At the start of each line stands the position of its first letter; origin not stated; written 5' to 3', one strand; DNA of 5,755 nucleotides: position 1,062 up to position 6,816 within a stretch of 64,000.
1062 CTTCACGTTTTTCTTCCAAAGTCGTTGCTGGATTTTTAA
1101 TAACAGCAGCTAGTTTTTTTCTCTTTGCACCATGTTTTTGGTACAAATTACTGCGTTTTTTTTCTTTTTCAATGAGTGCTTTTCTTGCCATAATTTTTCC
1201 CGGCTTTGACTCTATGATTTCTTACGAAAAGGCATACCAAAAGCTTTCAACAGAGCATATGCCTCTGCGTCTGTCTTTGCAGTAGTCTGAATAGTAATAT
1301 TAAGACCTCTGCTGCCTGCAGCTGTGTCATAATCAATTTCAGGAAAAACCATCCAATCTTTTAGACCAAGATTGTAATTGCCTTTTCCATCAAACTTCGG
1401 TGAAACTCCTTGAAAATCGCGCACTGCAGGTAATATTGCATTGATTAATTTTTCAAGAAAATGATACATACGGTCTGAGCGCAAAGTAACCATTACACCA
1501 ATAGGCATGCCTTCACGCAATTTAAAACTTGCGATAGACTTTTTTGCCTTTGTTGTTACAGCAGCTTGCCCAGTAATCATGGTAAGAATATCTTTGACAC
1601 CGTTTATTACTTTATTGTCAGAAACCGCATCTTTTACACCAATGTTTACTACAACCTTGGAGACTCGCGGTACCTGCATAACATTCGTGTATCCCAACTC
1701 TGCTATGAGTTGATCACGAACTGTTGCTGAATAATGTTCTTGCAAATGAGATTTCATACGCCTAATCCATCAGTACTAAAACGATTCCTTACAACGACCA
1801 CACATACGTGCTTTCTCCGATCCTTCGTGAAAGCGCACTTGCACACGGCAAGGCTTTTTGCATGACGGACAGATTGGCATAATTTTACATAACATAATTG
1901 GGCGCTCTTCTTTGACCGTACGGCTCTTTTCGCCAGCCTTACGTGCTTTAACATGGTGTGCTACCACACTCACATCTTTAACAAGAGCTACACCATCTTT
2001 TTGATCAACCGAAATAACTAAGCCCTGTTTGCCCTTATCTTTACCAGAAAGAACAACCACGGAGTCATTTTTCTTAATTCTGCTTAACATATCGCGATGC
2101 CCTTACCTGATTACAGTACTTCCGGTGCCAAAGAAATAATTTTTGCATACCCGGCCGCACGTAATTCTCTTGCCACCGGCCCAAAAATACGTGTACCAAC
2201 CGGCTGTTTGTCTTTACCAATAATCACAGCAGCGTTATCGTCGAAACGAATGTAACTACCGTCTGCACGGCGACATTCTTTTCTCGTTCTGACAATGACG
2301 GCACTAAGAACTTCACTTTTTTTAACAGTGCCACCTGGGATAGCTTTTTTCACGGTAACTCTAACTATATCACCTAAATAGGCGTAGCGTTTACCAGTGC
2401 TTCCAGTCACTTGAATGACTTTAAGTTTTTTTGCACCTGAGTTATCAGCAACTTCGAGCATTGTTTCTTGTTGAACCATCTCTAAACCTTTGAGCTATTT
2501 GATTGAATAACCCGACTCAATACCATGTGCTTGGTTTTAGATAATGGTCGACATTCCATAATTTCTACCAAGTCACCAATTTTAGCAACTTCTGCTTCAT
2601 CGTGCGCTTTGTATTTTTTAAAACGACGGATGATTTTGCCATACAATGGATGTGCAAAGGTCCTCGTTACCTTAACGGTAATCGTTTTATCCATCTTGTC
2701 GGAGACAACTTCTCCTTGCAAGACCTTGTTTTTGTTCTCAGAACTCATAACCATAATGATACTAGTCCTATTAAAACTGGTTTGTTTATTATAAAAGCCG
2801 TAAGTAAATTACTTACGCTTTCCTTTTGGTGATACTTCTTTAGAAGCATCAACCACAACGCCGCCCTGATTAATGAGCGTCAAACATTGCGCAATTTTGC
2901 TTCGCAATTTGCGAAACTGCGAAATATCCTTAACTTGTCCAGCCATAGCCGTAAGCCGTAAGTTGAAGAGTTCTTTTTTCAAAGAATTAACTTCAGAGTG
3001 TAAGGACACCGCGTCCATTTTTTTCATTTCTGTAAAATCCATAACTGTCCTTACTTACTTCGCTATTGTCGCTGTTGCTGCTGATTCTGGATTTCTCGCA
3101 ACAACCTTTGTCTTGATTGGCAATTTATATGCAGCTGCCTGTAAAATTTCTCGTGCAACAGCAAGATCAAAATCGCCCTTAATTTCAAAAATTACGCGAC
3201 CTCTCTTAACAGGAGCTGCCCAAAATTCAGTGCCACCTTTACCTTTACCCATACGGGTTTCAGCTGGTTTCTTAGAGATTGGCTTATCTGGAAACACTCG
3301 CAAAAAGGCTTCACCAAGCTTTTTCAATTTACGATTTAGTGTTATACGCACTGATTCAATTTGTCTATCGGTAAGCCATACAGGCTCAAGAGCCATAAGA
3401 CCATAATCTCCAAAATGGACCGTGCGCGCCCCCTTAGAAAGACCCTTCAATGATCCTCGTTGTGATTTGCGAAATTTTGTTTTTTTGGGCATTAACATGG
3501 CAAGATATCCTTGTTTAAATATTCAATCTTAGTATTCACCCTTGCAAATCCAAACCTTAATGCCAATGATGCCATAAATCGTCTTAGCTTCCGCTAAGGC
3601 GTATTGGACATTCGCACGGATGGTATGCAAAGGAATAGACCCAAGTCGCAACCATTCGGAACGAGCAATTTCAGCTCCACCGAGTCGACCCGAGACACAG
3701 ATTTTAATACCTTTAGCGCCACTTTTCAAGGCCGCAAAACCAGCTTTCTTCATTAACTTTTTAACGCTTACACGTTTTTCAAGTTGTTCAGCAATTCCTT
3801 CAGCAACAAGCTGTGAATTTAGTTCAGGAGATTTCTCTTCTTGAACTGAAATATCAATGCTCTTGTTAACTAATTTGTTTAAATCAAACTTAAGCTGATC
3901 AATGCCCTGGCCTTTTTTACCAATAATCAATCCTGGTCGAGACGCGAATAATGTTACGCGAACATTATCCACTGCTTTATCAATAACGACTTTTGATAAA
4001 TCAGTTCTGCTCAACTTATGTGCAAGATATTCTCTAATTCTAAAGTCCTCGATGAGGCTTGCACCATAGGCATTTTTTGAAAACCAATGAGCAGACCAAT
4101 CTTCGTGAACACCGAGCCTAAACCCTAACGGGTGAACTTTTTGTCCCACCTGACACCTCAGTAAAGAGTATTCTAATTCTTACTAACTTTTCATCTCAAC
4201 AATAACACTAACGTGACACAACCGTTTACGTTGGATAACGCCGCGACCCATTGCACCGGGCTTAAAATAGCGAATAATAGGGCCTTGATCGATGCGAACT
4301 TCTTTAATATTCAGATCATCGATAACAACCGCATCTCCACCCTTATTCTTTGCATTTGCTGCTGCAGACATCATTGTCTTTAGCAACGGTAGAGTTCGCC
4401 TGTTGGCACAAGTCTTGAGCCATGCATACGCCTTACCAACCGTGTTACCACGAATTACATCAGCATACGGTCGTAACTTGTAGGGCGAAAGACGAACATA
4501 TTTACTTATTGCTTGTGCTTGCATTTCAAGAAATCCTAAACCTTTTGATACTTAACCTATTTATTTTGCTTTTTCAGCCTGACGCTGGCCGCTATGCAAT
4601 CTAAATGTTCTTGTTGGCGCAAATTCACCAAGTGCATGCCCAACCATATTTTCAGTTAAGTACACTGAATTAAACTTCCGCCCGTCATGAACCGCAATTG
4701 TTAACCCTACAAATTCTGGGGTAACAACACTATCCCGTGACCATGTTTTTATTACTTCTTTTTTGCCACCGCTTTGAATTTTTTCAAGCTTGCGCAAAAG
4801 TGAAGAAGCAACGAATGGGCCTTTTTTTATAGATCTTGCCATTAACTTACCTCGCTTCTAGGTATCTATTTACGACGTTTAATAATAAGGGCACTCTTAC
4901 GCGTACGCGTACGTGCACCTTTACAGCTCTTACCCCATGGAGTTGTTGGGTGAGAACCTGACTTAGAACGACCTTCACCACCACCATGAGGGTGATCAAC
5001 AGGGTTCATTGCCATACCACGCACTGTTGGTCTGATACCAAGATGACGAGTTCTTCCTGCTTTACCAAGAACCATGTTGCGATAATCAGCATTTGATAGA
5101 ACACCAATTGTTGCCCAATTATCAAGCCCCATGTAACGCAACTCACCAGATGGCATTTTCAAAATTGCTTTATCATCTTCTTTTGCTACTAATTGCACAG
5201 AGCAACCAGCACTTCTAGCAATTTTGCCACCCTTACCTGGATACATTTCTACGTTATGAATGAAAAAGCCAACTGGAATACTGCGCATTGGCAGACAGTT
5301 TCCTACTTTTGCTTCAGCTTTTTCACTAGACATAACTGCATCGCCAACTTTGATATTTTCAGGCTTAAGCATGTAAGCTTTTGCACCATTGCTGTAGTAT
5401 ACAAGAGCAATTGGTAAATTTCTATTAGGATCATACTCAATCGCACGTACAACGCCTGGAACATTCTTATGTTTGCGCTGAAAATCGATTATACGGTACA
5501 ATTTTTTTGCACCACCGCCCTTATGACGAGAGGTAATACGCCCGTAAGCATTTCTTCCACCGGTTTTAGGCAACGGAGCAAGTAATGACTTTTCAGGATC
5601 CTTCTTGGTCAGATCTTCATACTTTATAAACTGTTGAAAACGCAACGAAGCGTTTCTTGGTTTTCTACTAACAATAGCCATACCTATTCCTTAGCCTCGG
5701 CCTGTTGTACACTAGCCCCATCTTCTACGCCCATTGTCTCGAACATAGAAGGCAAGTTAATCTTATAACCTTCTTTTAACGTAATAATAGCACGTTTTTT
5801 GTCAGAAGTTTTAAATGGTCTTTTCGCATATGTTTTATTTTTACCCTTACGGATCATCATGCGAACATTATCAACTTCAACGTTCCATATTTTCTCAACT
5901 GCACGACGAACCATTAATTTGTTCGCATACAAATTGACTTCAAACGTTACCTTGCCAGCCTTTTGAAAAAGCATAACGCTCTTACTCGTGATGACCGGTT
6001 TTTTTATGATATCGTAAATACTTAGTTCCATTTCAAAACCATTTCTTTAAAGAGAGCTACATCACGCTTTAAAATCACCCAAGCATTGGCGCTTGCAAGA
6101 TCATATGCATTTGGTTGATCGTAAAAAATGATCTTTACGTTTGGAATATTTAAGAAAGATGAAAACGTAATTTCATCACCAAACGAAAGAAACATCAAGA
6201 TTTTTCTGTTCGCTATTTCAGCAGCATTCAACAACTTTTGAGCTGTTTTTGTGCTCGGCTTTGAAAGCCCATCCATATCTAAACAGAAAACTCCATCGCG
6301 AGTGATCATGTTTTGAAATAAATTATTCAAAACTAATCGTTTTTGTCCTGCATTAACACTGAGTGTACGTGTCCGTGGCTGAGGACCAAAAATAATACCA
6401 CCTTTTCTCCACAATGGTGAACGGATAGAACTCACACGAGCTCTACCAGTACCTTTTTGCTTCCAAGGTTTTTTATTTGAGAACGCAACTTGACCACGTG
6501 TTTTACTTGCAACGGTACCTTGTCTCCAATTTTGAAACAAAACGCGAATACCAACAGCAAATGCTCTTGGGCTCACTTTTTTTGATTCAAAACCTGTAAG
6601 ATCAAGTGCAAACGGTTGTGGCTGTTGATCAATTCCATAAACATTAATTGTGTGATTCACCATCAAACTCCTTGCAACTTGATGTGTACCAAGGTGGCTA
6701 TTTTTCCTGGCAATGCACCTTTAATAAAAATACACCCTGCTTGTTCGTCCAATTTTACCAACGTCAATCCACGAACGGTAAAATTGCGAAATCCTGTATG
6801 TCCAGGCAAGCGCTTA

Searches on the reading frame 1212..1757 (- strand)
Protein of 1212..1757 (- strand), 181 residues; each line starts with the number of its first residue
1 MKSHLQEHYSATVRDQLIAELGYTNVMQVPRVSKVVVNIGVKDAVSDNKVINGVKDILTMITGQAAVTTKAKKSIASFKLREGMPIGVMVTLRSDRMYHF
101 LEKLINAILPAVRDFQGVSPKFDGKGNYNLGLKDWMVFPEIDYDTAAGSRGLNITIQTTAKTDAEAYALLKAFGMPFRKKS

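Call 50: search_protein_families(library=pfam, proteins=[window:1212-1757:-], max_evalue=0.0001)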
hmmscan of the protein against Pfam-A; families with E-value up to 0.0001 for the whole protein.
window:1212-1757:- (181 aa): 2 families
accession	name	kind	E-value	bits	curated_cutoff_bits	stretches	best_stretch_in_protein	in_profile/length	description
PF00673.26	Ribosomal_L5_C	-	1.2e-34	118.7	27.8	1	85-177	1-94/94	ribosomal L5P family C-terminus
PF00281.24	Ribosomal_L5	-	1.9e-23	83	34.9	1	25-81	1-57/57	Ribosomal protein L5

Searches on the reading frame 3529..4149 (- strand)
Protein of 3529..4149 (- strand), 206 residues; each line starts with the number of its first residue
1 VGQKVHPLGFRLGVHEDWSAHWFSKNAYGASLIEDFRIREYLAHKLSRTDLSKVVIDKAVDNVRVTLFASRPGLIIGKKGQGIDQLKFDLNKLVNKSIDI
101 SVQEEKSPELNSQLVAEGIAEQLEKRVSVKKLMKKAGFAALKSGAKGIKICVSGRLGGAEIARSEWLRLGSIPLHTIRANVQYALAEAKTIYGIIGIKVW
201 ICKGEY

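Call 50: search_protein_families(library=pfam, proteins=[window:3529-4149:-], max_evalue=0.0001)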
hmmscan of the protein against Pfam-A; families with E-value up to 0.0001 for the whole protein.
window:3529-4149:- (206 aa): 3 families
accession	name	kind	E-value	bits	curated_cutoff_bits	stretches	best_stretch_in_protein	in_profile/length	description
PF00189.25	Ribosomal_S3_C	-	3.7e-33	114.3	34.1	1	119-201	1-83/83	Ribosomal protein S3, C-terminal domain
PF07650.23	KH_2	-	2.2e-14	53.5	22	1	38-110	2-78/78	KH domain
PF05316.17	VAR1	-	2.8e-06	27.9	33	0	90-202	53-193/195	Mitochondrial ribosomal protein (VAR1)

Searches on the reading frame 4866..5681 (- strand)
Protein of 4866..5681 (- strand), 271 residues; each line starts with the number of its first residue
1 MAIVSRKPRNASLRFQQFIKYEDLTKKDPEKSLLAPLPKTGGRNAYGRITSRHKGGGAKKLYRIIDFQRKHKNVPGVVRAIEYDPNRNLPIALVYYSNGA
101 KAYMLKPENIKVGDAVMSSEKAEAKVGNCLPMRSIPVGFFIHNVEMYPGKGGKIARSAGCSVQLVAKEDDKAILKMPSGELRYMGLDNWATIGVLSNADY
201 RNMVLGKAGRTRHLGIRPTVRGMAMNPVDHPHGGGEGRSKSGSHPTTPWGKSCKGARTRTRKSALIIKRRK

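Call 50: search_protein_families(library=pfam, proteins=[window:4866-5681:-], max_evalue=0.0001)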
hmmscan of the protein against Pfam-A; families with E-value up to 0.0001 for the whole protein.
window:4866-5681:- (271 aa): 2 families
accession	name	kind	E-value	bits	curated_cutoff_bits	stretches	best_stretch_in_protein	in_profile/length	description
PF03947.24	Ribosomal_L2_C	-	2.9e-53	179.7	33.7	1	125-250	1-126/126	Ribosomal Proteins L2, C-terminal domain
PF00181.30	Ribosomal_L2_N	-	6.8e-32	109.8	23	1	42-118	1-77/77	Ribosomal Proteins L2, RNA binding N-terminal domain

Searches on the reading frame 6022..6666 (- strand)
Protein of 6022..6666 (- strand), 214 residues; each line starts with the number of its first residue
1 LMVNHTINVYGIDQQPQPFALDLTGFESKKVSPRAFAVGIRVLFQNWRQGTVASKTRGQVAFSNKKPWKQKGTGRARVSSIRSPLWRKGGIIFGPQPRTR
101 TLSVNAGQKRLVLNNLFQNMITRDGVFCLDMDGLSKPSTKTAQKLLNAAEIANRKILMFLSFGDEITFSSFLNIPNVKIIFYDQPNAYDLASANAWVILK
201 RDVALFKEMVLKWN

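Call 50: search_protein_families(library=pfam, proteins=[window:6022-6666:-], max_evalue=0.0001)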
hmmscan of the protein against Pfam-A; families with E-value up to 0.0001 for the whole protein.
window:6022-6666:- (214 aa): 1 family
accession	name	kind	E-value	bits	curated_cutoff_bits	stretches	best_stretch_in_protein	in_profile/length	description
PF00573.27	Ribosomal_L4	-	1.4e-39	136.1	25.8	1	41-205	22-186/190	Ribosomal protein L4/L1 family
